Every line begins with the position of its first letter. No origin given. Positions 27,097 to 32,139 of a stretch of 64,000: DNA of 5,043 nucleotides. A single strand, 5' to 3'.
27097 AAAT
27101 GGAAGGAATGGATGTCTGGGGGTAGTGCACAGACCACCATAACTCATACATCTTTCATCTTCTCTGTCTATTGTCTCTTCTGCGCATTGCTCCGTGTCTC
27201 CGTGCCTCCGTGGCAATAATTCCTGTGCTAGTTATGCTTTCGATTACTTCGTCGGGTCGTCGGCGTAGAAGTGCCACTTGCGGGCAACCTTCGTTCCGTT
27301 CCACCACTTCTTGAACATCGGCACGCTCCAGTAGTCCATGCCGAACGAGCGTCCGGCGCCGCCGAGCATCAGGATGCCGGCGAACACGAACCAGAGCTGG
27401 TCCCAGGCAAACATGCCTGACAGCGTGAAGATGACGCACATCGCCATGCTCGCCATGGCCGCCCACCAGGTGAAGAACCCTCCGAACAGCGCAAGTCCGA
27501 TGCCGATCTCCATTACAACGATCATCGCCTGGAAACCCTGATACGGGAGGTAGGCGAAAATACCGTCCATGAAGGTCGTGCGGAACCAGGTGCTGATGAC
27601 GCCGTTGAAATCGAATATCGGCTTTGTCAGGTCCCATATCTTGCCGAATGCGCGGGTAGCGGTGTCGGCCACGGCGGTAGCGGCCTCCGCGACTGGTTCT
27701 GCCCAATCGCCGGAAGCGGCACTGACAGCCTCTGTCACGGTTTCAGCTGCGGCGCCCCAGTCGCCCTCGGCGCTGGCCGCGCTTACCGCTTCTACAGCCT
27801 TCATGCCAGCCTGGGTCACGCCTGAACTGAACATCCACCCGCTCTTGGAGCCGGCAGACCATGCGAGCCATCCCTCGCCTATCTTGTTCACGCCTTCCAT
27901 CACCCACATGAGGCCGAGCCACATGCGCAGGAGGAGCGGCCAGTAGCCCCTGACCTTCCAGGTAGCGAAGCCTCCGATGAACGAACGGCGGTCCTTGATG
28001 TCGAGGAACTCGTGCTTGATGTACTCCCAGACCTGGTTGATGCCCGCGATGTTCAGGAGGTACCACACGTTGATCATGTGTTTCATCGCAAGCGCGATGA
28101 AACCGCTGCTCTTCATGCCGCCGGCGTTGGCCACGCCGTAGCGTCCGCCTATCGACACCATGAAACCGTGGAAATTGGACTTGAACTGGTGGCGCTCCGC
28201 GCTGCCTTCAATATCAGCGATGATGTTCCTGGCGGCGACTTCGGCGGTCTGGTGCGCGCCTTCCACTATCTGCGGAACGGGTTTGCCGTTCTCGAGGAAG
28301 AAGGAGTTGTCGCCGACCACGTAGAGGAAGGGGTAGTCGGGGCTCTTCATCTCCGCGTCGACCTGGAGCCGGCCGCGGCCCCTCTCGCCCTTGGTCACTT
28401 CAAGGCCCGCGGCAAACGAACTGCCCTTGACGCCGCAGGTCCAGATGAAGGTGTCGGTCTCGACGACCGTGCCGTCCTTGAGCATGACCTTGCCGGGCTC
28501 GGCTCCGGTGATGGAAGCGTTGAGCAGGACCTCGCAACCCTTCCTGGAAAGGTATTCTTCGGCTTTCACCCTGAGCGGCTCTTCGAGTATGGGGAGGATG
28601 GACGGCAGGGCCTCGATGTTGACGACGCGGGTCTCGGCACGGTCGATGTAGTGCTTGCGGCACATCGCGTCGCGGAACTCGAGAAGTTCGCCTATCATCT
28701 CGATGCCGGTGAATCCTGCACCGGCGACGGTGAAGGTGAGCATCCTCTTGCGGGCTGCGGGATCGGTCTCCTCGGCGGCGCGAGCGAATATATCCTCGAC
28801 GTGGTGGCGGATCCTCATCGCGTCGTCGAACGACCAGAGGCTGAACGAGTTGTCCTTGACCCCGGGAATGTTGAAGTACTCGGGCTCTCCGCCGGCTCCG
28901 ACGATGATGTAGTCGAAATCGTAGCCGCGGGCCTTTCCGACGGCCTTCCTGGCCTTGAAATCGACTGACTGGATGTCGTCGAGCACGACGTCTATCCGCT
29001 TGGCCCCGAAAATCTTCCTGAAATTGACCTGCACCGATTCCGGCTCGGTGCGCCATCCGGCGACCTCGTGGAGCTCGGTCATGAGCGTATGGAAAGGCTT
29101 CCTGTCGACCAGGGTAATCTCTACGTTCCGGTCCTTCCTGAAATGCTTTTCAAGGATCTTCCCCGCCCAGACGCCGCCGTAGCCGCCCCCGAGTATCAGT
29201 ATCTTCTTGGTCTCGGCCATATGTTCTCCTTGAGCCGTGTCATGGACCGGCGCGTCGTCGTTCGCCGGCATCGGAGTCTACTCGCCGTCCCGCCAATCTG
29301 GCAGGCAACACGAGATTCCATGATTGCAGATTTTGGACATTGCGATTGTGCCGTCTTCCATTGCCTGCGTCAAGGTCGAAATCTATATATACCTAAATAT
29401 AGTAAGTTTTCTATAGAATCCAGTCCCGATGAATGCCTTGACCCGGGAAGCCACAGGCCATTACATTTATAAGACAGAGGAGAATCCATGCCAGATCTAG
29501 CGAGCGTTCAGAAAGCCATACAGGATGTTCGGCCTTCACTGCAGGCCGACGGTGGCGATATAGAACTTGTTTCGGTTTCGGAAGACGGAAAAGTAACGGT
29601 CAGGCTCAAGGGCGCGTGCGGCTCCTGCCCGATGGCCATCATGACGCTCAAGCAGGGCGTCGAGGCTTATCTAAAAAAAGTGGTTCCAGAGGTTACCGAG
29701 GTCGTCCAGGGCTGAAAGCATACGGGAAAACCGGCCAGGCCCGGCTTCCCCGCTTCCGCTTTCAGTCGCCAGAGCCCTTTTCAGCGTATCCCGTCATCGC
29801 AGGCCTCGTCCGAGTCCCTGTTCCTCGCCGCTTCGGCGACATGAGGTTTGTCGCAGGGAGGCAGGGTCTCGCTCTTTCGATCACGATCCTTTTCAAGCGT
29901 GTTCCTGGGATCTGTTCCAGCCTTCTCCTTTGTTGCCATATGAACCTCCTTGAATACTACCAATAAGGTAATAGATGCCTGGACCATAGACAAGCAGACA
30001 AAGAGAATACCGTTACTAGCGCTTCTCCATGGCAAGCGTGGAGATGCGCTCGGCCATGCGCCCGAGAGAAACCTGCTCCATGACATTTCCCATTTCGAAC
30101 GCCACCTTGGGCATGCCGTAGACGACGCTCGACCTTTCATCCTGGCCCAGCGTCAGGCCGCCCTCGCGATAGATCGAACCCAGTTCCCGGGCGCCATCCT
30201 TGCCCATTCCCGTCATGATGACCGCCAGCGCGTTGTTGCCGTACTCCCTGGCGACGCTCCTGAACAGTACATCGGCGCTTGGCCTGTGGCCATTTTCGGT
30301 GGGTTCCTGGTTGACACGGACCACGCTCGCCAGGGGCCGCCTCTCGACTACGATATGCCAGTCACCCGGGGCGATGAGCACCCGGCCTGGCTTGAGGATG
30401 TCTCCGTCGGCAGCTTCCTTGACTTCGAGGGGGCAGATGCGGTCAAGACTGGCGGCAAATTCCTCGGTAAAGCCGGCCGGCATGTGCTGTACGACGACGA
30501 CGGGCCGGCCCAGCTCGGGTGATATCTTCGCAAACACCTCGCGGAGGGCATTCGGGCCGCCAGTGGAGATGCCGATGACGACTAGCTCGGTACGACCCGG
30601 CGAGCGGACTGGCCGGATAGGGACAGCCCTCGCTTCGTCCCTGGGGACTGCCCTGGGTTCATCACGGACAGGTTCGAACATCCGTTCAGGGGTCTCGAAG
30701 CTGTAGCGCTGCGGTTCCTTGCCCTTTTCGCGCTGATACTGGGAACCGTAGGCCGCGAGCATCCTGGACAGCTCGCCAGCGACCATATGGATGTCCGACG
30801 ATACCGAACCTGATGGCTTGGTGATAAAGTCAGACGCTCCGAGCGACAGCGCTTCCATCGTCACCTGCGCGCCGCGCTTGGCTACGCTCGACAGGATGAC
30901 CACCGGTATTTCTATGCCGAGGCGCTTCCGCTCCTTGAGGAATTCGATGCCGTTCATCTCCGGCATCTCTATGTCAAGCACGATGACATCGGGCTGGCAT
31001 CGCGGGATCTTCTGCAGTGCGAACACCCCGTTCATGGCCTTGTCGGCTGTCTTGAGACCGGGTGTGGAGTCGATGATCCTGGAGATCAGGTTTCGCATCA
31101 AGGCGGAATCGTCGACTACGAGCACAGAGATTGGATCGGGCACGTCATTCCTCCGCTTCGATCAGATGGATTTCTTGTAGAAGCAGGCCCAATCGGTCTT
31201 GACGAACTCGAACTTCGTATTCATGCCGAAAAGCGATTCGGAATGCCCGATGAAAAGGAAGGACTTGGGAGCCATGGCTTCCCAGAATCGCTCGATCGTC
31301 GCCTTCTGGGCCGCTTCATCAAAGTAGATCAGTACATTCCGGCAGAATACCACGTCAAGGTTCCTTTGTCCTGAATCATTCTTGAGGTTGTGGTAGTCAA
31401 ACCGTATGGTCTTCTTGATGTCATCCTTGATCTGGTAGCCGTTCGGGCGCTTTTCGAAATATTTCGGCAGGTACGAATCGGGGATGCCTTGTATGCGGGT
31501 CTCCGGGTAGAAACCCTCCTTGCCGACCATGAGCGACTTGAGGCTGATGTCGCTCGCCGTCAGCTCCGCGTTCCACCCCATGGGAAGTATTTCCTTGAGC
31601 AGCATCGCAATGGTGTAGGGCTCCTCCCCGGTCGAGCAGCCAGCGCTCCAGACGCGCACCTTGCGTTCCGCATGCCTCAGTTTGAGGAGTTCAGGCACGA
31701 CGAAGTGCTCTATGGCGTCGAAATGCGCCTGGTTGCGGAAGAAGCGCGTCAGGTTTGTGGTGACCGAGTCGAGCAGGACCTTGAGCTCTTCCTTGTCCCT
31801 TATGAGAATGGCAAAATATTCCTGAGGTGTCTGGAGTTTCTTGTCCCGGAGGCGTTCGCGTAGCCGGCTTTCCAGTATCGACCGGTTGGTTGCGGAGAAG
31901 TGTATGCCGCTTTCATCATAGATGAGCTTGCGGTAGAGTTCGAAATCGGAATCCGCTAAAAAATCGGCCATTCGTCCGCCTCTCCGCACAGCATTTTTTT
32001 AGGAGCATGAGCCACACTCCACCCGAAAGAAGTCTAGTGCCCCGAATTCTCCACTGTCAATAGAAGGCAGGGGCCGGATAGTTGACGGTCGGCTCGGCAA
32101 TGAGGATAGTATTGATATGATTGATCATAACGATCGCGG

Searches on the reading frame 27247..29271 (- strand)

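Call 42: search_protein_families(library=pfam, proteins=[window:27247-29271:-], max_evalue=0.0001)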
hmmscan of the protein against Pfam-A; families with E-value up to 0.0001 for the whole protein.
window:27247-29271:- (675 aa): 3 families
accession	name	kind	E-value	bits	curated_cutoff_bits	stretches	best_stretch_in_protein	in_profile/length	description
PF07992.20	Pyr_redox_2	-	1.4e-32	113.8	26.1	1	23-342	2-290/291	Pyridine nucleotide-disulphide oxidoreductase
PF00070.33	Pyr_redox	-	1.9e-06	28.7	22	0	181-259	3-68/82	Pyridine nucleotide-disulphide oxidoreductase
PF07681.17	DoxX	-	2.4e-06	28.5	23.6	0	574-617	38-81/85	DoxX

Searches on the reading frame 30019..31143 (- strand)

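Call 42: search_protein_families(library=pfam, proteins=[window:30019-31143:-], max_evalue=0.0001)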
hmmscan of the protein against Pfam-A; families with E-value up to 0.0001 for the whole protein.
window:30019-31143:- (375 aa): 2 families
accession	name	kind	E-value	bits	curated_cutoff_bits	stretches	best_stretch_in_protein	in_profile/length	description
PF01339.22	CheB_methylest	-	5.6e-64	215.5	24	1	188-367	1-174/174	CheB methylesterase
PF00072.30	Response_reg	-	3.8e-23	82.2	30.2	1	7-111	1-101/111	Response regulator receiver domain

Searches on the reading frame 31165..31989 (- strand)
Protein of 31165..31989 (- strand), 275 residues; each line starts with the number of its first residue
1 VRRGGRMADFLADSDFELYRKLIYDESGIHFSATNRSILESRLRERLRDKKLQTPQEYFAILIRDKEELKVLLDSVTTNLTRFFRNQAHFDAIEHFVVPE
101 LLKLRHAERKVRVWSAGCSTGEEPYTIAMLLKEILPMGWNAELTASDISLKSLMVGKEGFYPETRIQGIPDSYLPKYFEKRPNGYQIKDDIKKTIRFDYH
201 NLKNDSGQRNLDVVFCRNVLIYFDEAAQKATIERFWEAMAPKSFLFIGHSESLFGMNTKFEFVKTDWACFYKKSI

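Call 42: search_protein_families(library=pfam, proteins=[window:31165-31989:-], max_evalue=0.0001)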
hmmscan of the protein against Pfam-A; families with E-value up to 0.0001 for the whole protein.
window:31165-31989:- (275 aa): 2 families
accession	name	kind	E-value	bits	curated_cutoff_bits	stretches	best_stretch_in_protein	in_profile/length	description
PF01739.24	CheR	-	1.1e-67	227.7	27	1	79-268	1-194/195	CheR methyltransferase, SAM binding domain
PF03705.20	CheR_N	-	3.5e-13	49.5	27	1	15-66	2-53/53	CheR methyltransferase, all-alpha domain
